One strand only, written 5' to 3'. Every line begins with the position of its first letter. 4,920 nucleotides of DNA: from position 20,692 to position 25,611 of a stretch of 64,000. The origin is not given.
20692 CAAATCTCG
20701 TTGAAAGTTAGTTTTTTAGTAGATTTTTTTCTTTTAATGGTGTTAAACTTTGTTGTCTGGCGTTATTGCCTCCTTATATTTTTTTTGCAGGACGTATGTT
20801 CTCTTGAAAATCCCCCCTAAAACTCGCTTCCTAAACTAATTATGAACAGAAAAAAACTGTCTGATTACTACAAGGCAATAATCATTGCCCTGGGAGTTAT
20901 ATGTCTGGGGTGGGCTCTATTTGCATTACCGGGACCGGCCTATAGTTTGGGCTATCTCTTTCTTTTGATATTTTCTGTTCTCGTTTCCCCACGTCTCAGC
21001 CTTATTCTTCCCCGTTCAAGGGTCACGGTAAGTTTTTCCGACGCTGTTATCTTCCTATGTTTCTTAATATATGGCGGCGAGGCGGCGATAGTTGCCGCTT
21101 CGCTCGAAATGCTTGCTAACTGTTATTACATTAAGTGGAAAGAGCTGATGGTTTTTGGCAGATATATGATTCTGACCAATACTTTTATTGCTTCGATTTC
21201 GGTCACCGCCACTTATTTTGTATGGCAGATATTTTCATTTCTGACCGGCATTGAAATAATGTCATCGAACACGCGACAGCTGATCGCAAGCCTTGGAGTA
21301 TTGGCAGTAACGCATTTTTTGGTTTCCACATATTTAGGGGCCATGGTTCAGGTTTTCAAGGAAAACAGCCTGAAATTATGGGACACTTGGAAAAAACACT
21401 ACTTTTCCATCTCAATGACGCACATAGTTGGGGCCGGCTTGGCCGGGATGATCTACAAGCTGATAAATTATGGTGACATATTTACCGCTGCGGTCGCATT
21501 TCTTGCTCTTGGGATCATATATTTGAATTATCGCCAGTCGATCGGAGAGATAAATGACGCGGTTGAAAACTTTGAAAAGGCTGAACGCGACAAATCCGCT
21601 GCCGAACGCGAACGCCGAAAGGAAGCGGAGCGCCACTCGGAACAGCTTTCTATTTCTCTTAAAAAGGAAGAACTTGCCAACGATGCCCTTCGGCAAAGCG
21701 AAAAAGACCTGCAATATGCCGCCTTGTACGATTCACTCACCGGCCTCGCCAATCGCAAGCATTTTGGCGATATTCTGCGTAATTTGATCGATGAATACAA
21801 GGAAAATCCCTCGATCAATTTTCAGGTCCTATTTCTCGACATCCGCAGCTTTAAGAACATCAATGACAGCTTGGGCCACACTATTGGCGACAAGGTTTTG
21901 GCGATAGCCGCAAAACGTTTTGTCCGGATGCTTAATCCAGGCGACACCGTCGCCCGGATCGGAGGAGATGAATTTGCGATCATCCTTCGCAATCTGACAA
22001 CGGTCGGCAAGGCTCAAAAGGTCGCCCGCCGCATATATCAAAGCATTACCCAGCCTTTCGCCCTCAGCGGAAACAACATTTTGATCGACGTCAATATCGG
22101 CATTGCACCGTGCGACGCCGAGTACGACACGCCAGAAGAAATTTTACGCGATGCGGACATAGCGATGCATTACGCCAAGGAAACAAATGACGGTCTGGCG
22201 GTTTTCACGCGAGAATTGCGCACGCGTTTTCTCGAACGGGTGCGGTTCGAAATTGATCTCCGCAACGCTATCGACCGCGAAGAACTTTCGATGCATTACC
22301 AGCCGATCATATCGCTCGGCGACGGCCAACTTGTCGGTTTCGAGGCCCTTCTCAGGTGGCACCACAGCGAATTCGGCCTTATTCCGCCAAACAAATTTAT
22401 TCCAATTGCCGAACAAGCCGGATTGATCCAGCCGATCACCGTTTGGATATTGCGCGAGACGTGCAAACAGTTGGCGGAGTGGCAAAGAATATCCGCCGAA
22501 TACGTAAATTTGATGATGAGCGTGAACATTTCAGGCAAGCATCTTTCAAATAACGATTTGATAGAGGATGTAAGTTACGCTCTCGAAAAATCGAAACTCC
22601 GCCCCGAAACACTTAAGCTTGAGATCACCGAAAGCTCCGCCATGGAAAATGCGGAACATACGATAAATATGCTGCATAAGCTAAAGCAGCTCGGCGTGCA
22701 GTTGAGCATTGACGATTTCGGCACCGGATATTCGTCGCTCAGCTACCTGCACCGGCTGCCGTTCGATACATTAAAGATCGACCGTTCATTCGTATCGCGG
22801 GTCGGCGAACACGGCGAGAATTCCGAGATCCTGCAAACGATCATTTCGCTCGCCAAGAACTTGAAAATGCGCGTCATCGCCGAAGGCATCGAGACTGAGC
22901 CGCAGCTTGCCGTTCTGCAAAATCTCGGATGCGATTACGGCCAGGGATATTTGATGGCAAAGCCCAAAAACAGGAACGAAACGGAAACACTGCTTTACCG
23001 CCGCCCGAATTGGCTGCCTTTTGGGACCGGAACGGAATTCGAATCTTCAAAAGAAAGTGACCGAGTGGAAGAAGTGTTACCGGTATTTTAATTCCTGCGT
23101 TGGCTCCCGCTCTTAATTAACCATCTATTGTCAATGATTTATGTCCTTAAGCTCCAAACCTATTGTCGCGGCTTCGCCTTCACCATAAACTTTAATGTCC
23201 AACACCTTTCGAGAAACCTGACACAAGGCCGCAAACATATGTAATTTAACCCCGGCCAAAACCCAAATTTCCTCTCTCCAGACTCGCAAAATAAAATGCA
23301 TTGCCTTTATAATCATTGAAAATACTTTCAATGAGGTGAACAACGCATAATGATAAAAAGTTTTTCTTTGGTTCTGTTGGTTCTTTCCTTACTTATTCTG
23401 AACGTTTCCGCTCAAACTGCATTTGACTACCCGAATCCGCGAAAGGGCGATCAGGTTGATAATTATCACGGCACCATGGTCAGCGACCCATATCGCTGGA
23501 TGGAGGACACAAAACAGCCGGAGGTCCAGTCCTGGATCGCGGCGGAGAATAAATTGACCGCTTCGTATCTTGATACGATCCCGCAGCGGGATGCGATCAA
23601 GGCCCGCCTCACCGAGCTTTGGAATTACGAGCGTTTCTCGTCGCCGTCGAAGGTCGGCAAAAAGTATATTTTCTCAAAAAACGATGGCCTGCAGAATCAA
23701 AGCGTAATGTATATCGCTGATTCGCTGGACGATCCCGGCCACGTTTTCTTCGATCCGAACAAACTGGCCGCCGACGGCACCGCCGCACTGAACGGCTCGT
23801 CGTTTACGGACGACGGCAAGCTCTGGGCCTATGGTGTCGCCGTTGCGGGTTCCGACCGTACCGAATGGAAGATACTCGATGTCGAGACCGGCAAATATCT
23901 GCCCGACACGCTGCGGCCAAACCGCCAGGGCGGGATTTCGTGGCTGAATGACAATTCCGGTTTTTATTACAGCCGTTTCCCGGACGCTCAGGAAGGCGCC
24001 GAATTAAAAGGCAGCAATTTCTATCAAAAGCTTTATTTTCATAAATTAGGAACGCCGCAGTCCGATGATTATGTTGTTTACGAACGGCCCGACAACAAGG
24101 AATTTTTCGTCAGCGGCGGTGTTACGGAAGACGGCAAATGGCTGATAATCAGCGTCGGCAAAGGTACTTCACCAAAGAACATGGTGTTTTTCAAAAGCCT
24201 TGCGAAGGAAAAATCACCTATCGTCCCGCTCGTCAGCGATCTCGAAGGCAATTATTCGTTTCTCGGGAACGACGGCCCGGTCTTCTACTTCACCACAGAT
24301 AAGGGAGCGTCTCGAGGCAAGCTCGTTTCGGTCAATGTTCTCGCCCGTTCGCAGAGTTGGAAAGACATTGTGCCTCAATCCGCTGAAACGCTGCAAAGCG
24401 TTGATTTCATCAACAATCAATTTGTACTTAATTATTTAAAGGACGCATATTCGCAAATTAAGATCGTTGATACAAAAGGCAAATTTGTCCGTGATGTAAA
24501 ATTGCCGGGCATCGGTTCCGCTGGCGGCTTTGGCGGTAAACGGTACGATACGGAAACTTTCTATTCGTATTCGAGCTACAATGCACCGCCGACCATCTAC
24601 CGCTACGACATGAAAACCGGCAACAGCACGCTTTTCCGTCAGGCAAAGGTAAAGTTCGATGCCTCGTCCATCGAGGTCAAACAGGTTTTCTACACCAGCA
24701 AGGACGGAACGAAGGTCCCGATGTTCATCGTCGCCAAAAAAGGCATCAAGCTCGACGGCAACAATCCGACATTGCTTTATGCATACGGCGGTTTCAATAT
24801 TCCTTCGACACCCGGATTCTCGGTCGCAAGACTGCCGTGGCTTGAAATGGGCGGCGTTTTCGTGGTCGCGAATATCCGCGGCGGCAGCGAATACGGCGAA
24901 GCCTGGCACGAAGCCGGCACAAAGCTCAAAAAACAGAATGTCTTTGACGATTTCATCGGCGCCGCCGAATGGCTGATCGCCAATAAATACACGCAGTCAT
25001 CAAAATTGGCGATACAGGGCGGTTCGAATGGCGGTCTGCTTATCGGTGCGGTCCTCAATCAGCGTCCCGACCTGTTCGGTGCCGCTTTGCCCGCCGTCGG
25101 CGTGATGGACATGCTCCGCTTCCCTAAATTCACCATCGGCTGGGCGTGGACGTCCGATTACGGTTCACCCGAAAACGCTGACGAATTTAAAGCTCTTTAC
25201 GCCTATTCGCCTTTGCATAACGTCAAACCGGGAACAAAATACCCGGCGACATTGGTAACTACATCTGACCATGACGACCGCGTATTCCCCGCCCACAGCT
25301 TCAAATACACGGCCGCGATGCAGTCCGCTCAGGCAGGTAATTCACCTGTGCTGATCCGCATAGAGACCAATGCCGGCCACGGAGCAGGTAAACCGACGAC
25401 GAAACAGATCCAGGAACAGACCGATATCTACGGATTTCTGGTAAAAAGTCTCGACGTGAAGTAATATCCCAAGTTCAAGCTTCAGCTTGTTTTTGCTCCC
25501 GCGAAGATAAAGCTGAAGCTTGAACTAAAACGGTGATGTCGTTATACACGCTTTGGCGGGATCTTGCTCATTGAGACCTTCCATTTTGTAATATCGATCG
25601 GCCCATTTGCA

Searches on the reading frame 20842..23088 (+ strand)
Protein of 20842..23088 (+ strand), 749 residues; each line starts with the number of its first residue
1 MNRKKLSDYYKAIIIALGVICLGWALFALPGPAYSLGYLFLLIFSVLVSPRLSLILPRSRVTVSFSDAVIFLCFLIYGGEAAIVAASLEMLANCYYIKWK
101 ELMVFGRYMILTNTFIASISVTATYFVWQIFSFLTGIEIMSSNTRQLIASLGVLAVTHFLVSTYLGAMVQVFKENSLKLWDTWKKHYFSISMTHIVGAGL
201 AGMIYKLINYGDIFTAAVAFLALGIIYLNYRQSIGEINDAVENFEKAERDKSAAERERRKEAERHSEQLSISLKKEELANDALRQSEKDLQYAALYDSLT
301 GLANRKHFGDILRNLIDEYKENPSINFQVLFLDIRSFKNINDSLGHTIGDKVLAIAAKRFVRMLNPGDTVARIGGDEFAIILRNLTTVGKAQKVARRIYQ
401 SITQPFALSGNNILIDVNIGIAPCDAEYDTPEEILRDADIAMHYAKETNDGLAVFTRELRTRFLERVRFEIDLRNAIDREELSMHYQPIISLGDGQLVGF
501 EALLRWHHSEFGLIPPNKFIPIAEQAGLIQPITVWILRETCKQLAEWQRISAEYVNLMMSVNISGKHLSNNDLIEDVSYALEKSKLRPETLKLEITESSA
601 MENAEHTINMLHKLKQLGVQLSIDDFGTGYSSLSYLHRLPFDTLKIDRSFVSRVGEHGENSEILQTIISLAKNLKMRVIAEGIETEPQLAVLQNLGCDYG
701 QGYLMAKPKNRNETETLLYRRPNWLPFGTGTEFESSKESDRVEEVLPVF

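Call 67: search_protein_families(library=pfam, proteins=[window:20842-23088:+], max_evalue=0.00001)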
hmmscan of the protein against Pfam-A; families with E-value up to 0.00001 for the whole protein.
window:20842-23088:+ (749 aa): 2 families
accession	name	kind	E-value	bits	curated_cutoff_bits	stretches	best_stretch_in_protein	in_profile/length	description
PF00563.25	EAL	-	3.4e-80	269.2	31.3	1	472-708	3-236/236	EAL domain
PF00990.26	GGDEF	-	9.5e-41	139.7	23.8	1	294-449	1-158/161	Diguanylate cyclase, GGDEF domain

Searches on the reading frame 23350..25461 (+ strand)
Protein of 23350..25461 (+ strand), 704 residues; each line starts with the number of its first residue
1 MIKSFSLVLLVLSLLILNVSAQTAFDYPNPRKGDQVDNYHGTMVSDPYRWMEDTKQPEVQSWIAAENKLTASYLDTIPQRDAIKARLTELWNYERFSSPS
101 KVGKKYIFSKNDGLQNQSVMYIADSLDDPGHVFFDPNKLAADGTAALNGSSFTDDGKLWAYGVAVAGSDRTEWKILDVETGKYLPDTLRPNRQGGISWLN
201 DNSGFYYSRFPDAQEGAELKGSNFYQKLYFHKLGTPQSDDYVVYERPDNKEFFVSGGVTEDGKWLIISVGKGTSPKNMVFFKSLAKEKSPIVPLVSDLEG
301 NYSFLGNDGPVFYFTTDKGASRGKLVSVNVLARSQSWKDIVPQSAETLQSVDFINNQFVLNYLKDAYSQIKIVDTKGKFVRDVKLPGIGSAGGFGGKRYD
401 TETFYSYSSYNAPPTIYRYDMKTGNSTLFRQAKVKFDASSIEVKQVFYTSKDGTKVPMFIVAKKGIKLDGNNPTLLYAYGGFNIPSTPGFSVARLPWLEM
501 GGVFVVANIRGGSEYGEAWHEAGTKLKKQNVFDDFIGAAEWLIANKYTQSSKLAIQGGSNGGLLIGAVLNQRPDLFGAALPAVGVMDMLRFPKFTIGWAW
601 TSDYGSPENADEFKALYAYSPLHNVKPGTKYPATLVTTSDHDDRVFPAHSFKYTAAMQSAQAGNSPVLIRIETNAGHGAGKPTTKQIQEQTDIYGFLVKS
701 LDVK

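Call 67: search_protein_families(library=pfam, proteins=[window:23350-25461:+], max_evalue=0.00001)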
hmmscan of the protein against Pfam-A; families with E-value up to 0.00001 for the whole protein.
window:23350-25461:+ (704 aa): 2 families
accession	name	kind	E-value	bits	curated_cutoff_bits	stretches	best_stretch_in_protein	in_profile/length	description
PF02897.21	Peptidase_S9_N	-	1e-119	400.4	24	1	30-431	4-413/414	Prolyl oligopeptidase, N-terminal beta-propeller domain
PF00326.27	Peptidase_S9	-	2.2e-64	217.3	22.6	1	489-702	2-211/213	Prolyl oligopeptidase family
